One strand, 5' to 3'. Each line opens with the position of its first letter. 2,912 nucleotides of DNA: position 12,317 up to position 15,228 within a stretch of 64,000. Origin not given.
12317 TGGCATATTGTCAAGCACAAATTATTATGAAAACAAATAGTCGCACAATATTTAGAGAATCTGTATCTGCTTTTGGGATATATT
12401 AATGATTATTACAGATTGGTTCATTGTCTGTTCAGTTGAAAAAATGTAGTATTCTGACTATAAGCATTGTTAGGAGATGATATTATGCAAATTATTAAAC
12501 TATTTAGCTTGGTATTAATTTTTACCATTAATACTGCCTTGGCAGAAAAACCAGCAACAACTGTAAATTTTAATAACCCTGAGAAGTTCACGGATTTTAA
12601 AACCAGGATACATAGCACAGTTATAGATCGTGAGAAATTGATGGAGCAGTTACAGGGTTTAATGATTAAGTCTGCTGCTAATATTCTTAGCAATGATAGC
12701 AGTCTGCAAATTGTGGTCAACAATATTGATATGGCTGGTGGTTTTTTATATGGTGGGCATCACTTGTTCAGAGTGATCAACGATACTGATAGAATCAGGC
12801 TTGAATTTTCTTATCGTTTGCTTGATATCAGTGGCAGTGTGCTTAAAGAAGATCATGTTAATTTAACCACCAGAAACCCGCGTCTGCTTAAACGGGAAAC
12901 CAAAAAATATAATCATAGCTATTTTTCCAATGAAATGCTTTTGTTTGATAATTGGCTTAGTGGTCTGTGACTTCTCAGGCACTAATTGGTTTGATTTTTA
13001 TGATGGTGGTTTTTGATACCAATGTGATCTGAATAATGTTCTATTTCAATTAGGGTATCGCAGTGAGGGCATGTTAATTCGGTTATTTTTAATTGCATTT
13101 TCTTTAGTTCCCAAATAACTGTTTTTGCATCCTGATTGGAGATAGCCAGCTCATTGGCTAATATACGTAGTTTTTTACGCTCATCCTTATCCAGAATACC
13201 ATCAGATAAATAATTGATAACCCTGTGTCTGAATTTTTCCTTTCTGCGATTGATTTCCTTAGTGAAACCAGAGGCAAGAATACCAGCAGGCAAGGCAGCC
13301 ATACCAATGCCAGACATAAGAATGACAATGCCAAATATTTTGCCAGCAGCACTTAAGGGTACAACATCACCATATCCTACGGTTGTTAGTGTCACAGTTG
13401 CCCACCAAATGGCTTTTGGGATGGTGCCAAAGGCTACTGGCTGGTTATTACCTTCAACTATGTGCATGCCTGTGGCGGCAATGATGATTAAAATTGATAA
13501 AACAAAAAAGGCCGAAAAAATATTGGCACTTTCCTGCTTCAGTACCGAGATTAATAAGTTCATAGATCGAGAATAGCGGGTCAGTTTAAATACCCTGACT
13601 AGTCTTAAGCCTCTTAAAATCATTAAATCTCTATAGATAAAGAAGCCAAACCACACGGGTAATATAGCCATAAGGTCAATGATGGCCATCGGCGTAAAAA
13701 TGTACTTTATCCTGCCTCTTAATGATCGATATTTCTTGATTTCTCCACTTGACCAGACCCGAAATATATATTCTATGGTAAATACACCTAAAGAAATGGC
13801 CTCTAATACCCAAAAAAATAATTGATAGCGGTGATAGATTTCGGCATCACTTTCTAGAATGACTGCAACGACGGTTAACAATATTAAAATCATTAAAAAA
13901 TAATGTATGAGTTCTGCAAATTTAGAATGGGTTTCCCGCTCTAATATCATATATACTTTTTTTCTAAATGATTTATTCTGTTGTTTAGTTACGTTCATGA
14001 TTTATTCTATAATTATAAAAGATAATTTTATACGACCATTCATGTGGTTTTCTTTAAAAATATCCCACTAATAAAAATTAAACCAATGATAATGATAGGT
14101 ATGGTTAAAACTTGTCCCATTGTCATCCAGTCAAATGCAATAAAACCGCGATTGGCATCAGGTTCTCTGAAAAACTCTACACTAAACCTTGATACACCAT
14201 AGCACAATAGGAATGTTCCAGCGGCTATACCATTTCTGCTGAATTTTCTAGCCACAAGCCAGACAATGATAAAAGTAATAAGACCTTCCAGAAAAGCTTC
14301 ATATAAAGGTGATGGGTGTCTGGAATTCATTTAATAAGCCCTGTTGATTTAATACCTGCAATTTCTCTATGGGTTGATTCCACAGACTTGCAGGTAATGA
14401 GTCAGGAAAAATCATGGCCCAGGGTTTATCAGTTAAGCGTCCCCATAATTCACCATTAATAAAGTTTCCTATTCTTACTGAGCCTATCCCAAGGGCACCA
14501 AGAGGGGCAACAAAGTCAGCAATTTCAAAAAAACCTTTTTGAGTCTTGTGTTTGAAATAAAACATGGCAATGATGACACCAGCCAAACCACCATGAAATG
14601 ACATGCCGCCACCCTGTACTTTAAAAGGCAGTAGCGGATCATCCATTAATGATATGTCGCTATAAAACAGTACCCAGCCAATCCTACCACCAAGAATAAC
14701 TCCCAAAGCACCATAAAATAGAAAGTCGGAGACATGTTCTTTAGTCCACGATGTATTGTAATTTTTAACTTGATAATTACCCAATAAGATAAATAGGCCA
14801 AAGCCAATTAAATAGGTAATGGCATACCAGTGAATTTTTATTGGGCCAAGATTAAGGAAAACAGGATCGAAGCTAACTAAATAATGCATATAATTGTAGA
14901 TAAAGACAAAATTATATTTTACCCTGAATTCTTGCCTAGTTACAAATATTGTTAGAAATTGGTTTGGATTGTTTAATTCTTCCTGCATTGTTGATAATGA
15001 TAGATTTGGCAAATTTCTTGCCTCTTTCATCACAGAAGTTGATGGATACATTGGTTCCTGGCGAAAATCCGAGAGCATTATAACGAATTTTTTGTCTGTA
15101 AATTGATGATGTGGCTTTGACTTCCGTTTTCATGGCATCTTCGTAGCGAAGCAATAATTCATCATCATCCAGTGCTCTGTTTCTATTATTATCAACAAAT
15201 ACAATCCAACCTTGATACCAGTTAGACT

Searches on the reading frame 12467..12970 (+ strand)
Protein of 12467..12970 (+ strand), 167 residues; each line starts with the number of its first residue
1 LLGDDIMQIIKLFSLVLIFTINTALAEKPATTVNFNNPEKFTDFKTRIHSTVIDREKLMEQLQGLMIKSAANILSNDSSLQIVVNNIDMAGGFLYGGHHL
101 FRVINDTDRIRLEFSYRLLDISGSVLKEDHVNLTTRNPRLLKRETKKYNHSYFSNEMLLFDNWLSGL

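Call 64: search_protein_families(library=pfam, proteins=[window:12467-12970:+], max_evalue=0.0001)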
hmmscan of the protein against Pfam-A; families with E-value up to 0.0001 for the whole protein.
window:12467-12970:+ (167 aa): 1 family
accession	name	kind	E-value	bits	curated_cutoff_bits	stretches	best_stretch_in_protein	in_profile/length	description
PF11454.13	DUF3016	-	2.4e-21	76.5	25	1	31-165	3-138/139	Protein of unknown function (DUF3016)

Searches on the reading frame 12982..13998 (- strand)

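Call 8: search_protein_families(library=pfam, proteins=[window:12982-13998:-], max_evalue=0.001)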
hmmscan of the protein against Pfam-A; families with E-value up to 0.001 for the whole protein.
window:12982-13998:- (338 aa): 4 families
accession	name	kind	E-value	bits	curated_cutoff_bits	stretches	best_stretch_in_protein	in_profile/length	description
PF00520.37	Ion_trans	-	3e-33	115.4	25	1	31-250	4-238/241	Ion transport protein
PF07885.22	Ion_trans_2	-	2.4e-15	56.6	22.5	1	168-243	3-75/79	Ion channel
PF08016.18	PKD_channel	-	2.5e-05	24.2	22.4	1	25-228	7-200/225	Polycystin cation channel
PF22747.2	Zn_ribbon_DUF2089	-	0.00063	20.2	27.6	0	302-318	7-23/32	DUF2089 zinc ribbon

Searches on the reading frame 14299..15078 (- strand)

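Call 8: search_protein_families(library=pfam, proteins=[window:14299-15078:-], max_evalue=0.001)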
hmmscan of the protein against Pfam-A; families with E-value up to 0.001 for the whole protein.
window:14299-15078:- (259 aa): 1 family
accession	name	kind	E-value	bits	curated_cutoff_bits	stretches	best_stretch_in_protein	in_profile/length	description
PF01790.23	LGT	-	4.9e-46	157.5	24.9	1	72-232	1-157/240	Prolipoprotein diacylglyceryl transferase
